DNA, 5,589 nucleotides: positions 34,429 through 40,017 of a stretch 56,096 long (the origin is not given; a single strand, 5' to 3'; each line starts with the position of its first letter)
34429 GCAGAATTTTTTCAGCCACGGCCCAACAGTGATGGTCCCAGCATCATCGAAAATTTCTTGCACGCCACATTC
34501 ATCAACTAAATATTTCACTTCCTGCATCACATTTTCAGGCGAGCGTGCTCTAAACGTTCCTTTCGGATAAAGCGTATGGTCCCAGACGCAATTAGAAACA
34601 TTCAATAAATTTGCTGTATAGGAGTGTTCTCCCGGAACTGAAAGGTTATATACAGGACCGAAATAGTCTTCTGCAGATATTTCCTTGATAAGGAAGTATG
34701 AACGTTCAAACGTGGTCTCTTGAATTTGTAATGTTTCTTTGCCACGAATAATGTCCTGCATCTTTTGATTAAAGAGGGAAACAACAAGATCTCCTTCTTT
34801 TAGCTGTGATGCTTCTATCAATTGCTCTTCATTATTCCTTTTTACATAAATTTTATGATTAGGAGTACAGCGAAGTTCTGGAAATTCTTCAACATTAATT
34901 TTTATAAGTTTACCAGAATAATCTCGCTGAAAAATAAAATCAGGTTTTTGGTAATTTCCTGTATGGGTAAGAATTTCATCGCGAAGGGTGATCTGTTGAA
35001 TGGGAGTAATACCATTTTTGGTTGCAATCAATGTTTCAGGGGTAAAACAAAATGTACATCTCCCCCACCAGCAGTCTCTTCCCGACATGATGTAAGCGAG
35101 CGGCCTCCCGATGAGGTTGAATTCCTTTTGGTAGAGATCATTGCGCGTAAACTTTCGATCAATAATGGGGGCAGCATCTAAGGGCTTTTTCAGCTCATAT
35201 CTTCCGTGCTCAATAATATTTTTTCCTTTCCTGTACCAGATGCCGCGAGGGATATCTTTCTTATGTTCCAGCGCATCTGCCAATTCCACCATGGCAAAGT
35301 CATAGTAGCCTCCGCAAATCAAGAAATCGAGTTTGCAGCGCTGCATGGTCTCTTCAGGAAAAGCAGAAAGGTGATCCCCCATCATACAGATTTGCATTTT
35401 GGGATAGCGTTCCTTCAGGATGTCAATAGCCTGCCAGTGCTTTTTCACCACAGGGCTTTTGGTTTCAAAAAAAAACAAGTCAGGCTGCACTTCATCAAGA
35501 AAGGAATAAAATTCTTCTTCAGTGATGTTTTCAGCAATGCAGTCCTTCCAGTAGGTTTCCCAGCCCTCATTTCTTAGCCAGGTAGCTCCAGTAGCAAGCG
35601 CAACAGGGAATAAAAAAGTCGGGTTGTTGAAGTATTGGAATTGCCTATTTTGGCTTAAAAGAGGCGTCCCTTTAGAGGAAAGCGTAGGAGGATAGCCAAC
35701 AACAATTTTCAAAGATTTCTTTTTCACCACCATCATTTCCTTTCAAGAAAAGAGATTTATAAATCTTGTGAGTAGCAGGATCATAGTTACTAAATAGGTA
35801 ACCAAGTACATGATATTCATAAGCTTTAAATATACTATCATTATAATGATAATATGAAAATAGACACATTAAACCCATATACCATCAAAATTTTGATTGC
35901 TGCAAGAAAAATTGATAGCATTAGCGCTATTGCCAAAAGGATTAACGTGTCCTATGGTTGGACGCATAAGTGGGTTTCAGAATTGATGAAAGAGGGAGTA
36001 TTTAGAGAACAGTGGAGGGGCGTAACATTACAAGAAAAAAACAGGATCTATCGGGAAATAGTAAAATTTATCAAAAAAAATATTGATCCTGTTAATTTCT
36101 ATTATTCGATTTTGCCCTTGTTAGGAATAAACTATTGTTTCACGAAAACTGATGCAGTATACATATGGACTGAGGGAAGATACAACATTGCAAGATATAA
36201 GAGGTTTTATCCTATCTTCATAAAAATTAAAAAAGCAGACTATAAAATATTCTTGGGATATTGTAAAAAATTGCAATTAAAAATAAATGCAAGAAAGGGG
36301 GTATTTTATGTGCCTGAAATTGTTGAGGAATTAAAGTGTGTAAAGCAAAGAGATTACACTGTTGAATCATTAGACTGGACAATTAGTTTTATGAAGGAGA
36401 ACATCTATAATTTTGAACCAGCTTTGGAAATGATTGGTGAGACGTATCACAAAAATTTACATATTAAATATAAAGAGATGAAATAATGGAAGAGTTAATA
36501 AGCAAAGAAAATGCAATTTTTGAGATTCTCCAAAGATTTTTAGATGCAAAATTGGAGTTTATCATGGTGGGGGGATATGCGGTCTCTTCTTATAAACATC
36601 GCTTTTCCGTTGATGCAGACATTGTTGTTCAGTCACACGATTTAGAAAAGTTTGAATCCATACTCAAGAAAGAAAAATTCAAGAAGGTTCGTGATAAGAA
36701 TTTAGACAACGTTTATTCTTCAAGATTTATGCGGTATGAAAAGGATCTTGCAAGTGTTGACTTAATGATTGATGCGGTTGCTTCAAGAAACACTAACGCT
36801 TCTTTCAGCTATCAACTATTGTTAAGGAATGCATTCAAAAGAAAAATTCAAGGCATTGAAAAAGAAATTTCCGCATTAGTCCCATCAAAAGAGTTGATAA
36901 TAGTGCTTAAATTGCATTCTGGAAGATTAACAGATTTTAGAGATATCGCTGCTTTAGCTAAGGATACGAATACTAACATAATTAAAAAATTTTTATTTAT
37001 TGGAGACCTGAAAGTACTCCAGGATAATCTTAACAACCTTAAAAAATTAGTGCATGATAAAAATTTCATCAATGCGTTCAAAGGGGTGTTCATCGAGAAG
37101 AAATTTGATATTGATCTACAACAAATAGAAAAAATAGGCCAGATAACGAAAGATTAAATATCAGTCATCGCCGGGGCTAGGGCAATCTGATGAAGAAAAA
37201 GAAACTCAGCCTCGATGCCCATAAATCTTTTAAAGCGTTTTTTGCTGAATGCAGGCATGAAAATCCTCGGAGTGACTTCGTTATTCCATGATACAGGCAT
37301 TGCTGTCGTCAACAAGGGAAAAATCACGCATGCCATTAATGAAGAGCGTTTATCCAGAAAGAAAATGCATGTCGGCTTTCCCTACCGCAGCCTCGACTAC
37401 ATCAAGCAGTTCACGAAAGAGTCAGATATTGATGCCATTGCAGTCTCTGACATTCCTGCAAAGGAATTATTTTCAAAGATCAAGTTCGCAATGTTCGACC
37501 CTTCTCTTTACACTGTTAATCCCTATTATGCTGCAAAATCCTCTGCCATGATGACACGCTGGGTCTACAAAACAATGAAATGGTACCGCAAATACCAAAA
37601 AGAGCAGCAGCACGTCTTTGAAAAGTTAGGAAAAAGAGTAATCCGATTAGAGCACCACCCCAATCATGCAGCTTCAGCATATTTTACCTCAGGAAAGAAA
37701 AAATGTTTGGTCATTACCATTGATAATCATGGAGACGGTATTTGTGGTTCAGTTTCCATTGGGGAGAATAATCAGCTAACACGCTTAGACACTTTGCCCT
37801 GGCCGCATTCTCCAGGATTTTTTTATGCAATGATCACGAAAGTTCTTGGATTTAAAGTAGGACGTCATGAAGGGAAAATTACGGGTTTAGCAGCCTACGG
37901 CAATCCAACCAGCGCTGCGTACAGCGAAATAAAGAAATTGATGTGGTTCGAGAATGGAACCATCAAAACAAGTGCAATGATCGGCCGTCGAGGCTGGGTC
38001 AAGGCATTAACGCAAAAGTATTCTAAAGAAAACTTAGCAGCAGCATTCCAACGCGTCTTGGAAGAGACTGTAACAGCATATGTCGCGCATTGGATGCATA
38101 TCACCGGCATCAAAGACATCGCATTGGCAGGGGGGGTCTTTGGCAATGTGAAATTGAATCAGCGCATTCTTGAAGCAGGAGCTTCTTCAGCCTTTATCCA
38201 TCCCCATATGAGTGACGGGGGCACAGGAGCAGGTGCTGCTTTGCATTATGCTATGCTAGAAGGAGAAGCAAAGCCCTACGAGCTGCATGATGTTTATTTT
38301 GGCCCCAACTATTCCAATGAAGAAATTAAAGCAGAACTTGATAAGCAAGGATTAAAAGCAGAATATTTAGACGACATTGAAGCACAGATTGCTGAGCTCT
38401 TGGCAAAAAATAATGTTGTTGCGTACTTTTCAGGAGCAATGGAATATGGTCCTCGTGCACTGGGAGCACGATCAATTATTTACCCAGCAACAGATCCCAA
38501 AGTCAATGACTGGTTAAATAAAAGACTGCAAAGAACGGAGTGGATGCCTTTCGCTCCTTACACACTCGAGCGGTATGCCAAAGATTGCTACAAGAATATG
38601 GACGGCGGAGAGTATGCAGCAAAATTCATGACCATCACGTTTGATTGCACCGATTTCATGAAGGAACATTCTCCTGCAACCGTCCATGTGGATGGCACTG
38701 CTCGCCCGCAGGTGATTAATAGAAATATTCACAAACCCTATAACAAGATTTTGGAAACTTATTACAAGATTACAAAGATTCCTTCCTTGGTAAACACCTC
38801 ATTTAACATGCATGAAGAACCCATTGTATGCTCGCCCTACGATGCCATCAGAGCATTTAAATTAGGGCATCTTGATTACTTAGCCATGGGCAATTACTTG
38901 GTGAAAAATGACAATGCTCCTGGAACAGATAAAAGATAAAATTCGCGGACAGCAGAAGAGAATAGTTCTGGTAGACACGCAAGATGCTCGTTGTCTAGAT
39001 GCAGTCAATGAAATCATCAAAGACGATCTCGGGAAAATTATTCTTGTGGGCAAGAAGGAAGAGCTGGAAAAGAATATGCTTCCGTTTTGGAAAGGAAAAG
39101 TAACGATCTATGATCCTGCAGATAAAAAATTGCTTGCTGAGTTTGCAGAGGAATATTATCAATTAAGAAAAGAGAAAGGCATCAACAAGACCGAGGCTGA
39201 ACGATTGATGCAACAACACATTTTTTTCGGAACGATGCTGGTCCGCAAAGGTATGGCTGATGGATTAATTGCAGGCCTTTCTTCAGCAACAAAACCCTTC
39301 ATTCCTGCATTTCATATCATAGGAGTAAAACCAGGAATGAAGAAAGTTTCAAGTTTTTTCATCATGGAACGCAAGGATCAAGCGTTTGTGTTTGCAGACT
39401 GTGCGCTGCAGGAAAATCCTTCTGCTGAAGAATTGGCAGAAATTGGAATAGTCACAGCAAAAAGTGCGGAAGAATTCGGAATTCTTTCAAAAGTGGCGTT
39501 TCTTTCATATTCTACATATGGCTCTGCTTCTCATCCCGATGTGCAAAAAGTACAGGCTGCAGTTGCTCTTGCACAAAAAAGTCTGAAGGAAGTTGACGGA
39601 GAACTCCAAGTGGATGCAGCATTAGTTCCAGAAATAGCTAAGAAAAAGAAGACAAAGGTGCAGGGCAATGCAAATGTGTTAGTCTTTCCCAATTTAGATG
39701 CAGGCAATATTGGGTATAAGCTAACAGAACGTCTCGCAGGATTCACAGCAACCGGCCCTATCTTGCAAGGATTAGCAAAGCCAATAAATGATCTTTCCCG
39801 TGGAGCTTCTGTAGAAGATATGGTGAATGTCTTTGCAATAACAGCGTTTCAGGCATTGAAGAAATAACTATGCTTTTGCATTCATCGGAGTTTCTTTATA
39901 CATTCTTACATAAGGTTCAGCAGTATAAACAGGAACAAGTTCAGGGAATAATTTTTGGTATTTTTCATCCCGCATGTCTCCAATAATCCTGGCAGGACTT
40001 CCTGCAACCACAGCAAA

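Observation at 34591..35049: Mini-intein inserted in the Fe-S cysteine motif of a B12/radical-SAM enzyme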

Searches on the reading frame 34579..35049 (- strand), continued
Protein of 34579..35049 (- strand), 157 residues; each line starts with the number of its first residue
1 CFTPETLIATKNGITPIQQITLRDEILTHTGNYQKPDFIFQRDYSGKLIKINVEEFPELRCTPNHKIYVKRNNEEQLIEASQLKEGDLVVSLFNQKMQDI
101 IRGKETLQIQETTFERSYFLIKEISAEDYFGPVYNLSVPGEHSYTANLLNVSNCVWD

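Call 47: search_protein_families(library=pfam, proteins=[P0124, P0258], max_evalue=0.001)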
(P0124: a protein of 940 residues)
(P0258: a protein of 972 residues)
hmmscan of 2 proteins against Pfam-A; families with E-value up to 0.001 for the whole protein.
P0124 (940 aa): 4 families
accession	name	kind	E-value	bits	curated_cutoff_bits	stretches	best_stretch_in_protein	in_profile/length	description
PF14890.11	Intein_splicing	-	1.2e-13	51.6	35.8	1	244-657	11-149/155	Intein splicing domain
PF04055.27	Radical_SAM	-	1.3e-08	35.7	29.5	1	673-816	22-165/166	Radical SAM superfamily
PF14528.11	LAGLIDADG_3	-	3.6e-07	30.8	22.5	0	526-603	2-76/82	LAGLIDADG-like domain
PF13403.11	Hint_2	-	0.00017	22.4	28.4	1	229-286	2-59/147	Hint domain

P0258 (972 aa): 7 families
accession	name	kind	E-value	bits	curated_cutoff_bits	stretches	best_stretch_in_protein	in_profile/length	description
PF14528.11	LAGLIDADG_3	-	1.8e-16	60.6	22.5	1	571-649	2-77/82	LAGLIDADG-like domain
PF04055.27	Radical_SAM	-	5.6e-14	53.1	29.5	1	716-857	22-163/166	Radical SAM superfamily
PF14890.11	Intein_splicing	-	1.4e-10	41.6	35.8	1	278-700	10-148/155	Intein splicing domain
PF02310.24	B12-binding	-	2.8e-08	34.1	32.1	1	59-153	18-111/121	B12 binding domain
PF02796.21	HTH_7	-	1.1e-07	32.3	23.8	1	392-430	4-42/45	Helix-turn-helix domain of resolvase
PF01079.26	Hint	-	1.4e-06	28.5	29.7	1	260-382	9-134/213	Hint module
PF13551.12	HTH_29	-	0.0002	21.8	28.1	0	403-438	5-41/64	Winged helix-turn helix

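Call 49: fold_search(model_id=the predicted structure, library=pdb)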
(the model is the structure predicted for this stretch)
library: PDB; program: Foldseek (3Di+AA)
matches with E <= 10: 313; with E <= 0.001: 66
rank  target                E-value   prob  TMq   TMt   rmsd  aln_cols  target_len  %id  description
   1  6rpq                  8.1e-09  1.00  0.79  0.49   3.9       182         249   18  Crystal structure of PhoCDC21-1 intein (released 2019-08-14)
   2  2lqm_MODEL_1_A        2.4e-08  1.00  0.74  0.66   5.0       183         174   19  Solution Structures of RadA intein from Pyrococcus horikoshii (released 2012-05-16)
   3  1at0                  2.5e-08  1.00  0.77  0.81   2.5       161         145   16  17-kDA fragment of hedgehog C-terminal autoprocessing domain (released 1997-11-12)
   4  4e2t_A                3.2e-08  1.00  0.74  0.67   5.2       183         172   18  Crystal Structures of RadA intein from Pyrococcus horikoshii (released 2012-05-16)
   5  6tyy                  4.7e-08  1.00  0.77  0.80   2.6       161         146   14  Hedgehog autoprocessing mutant D46H (released 2019-11-20)
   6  7cfv_MODEL_1_A        4.7e-08  1.00  0.75  0.83   2.3       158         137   20  Solution NMR structure of DnaX mini intein from Spirulina platensis (released 2020-12-23)
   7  6qaz                  5.0e-08  1.00  0.69  0.82   2.9       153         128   23  Crystal structure of gp41-1 intein (released 2019-11-13)
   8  4e2t_B                5.0e-08  1.00  0.75  0.68   5.0       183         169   20  Crystal Structures of RadA intein from Pyrococcus horikoshii (released 2012-05-16)
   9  6zgq_A                8.5e-08  1.00  0.70  0.70   3.4       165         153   18  AceL NrdHF class 3 split intein GSH linked splice inactive variant - C124A, N146A (released 2020-09-16)
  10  6zgq_B                9.9e-08  1.00  0.69  0.68   3.6       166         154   18  AceL NrdHF class 3 split intein GSH linked splice inactive variant - C124A, N146A (released 2020-09-16)
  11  9hth_A                9.9e-08  1.00  0.64  0.58   5.0       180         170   17  Crystal structure of the fused, cysteine-less Aes123 PolB1 split intein (with S1A, N159A mutations) (released 2025-05-07)
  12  9hth_B                1.1e-07  1.00  0.69  0.62   4.2       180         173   16  Crystal structure of the fused, cysteine-less Aes123 PolB1 split intein (with S1A, N159A mutations) (released 2025-05-07)
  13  2imz_A                1.4e-07  1.00  0.71  0.75   3.6       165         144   19  Crystal structure of Mtu recA intein splicing domain (released 2007-05-01)
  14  3ifj_A                1.7e-07  1.00  0.73  0.80   2.9       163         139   19  Crystal structure of Mtu recA intein, splicing domain (released 2009-10-06)
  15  2in0                  1.9e-07  1.00  0.74  0.81   2.9       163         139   18  crystal structure of Mtu recA intein splicing domain (released 2007-05-01)
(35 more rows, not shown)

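Call 58: find_homologous_proteins(query=A1, max_evalue=0.00001)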
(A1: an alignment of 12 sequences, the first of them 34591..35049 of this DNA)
Query A1 (12 sequences) (153 aa, profile of the alignment): 21 proteins with E <= 0.00001 among 1972 candidates.
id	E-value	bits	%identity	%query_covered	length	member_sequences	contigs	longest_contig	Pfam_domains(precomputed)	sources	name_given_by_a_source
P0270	4.3e-19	87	28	96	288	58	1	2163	PF07591.16,PF02867.21,PF00317.27,PF05203.22,PF13403.12,PF14890.12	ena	-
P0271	2.4e-13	68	36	60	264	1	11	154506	PF00478.32,PF13403.12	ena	-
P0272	2.5e-13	68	36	60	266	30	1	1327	PF00478.32,PF13403.12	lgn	-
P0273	3.2e-13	68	31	60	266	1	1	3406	PF00478.32,PF13403.12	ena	-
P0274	3.7e-13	67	33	60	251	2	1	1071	PF00478.32,PF13403.12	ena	-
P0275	3.9e-12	64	36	70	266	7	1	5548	PF00478.32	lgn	-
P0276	3.7e-11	61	32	59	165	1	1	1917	PF14623.12,PF01079.26,PF14890.12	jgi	jgi:hypothetical protein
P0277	6.3e-11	60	31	59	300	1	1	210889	PF06745.20,PF00154.28,PF01079.26,PF01637.25,PF14890.12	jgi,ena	-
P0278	2.8e-10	58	38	60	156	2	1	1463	PF07591.16,PF01079.26,PF14890.12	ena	-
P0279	6.1e-10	57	38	56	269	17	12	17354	PF00478.32,PF13403.12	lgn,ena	-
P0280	6.2e-10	57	34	54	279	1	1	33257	PF00478.32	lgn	-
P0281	6.6e-10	57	34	57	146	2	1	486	PF07591.16,PF01079.26,PF14890.12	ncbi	-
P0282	8.3e-10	56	35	45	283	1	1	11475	PF00478.32,PF13403.12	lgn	-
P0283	1.5e-9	56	36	56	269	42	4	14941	PF00478.32,PF13403.12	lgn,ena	-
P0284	1.6e-9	56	30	56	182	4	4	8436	PF07591.16,PF01079.26,PF14890.12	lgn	-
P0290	6.9e-6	44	25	60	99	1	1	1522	PF14623.12,PF01079.26,PF14890.12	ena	-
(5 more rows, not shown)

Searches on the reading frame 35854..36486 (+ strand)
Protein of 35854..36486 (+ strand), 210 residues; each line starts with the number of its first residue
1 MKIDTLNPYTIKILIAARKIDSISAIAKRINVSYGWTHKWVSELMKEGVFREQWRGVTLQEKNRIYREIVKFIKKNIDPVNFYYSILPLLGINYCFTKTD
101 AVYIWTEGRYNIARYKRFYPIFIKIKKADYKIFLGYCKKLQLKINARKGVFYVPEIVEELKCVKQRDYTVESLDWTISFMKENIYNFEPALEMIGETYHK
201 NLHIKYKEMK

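Call 26: search_protein_families(library=pfam, proteins=[window:35854-36486:+], max_evalue=0.001)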
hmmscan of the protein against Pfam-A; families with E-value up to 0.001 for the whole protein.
window:35854-36486:+ (210 aa): 0 families

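Call 60: search_protein_families(library=pfam, proteins=[window:35854-36486:+], max_evalue=0.01)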
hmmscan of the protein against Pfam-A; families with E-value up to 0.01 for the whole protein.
window:35854-36486:+ (210 aa): 1 family
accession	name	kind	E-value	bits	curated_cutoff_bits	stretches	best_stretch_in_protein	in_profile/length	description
PF13384.12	HTH_23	-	0.0026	18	24.6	1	13-48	10-45/50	Homeodomain-like domain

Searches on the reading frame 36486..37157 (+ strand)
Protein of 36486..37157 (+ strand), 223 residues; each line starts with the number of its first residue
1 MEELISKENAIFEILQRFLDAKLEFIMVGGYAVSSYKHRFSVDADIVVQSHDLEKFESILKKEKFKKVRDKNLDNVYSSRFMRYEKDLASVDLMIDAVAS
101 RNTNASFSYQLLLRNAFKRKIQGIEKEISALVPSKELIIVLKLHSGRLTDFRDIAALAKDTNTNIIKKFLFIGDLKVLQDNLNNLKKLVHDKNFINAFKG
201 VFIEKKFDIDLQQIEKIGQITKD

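Call 26: search_protein_families(library=pfam, proteins=[window:36486-37157:+], max_evalue=0.001)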
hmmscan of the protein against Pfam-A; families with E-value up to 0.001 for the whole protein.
window:36486-37157:+ (223 aa): 3 families
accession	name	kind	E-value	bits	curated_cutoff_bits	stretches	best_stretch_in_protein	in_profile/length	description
PF14907.12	NTP_transf_5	-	1.3e-05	25.3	31.2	1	34-138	87-185/249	Uncharacterised nucleotidyltransferase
PF19502.5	DUF6036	-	2.8e-05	24.4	23.6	0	21-172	18-135/164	Nucleotidyltransferase of unknown function (DUF6036)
PF08843.17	AbiEii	-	0.0005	20.5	22.5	1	16-161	4-171/238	Nucleotidyl transferase AbiEii toxin, Type IV TA system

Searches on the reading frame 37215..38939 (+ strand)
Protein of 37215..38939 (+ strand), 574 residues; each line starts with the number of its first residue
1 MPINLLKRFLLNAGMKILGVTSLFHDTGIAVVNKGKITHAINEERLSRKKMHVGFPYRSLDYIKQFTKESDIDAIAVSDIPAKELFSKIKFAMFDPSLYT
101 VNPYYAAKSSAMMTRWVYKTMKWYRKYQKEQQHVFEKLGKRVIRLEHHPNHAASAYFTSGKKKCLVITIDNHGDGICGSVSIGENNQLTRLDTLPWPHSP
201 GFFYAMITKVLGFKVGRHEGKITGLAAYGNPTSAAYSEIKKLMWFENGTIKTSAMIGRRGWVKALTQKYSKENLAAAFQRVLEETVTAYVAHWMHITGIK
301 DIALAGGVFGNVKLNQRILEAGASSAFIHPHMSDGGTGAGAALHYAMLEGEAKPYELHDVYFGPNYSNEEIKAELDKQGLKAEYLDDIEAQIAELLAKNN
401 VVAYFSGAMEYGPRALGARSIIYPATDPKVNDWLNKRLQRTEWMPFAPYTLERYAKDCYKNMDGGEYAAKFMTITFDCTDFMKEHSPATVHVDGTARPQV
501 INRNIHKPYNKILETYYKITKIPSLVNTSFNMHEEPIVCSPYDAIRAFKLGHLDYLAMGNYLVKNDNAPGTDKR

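Call 26: search_protein_families(library=pfam, proteins=[window:37215-38939:+], max_evalue=0.001)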
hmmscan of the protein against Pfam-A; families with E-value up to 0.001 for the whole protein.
window:37215-38939:+ (574 aa): 4 families
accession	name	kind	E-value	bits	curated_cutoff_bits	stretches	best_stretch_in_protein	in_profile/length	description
PF16861.10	Carbam_trans_C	-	6.2e-53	179.3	27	1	393-564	1-169/170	Carbamoyltransferase C-terminus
PF02543.21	Carbam_trans_N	-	2.7e-44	152.4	24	1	16-343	1-346/346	Carbamoyltransferase N-terminus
PF22521.2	HypF_C_2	-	2.6e-07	31.1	27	1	247-325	144-220/241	Carbamoyltransferase, Kae1-like Domain, second subdomain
PF00814.31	TsaD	-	0.00097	19.4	24.8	0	255-330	190-250/264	tRNA N6-adenosine threonylcarbamoyltransferase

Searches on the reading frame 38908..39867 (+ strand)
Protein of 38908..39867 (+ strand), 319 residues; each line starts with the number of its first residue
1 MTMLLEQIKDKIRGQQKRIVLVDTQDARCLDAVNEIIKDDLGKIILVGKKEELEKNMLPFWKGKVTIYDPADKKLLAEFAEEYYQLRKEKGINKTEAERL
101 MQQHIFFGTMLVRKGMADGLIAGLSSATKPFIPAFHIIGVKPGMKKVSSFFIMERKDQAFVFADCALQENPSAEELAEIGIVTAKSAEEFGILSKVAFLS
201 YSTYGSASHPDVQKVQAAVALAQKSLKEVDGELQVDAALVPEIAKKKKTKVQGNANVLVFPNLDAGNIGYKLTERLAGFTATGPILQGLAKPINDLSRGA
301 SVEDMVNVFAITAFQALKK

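Call 26: search_protein_families(library=pfam, proteins=[window:38908-39867:+], max_evalue=0.001)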
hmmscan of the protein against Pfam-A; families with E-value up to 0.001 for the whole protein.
window:38908-39867:+ (319 aa): 1 family
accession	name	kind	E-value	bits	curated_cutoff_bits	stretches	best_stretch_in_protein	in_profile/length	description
PF01515.24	PTA_PTB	-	6.7e-108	361.3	24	1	3-313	1-319/319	Phosphate acetyl/butaryl transferase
